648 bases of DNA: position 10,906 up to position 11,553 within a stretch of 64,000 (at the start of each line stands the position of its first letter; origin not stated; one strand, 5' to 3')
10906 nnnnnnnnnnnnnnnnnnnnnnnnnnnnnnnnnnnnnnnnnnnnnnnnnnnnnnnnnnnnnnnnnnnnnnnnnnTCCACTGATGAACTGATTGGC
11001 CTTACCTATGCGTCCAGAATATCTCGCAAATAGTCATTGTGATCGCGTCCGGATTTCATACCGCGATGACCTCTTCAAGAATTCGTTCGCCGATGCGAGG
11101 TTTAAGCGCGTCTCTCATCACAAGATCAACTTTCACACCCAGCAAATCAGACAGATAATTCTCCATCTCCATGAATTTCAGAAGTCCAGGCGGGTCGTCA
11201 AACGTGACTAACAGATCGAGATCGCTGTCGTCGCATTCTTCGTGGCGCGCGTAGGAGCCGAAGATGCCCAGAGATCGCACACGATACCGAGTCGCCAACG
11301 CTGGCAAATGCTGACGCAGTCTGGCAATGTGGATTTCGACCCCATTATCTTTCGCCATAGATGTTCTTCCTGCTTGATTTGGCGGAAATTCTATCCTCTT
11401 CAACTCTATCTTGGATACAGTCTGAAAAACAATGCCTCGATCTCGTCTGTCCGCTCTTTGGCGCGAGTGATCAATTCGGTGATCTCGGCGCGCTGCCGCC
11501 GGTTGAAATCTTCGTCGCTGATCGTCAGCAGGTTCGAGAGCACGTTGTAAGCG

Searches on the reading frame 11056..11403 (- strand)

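Call 48: search_protein_families(library=pfam, proteins=[window:11056-11403:-], max_evalue=0.001)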
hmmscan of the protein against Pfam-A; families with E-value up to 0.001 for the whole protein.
window:11056-11403:- (115 aa): 2 families
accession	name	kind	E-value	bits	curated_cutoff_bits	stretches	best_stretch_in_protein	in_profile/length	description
PF01909.29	NTP_transf_2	-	1.4e-15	57.9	21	1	29-114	1-92/93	Nucleotidyltransferase domain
PF18765.7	Polbeta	-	3.2e-11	43.7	26.9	1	38-111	9-83/93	Polymerase beta, Nucleotidyltransferase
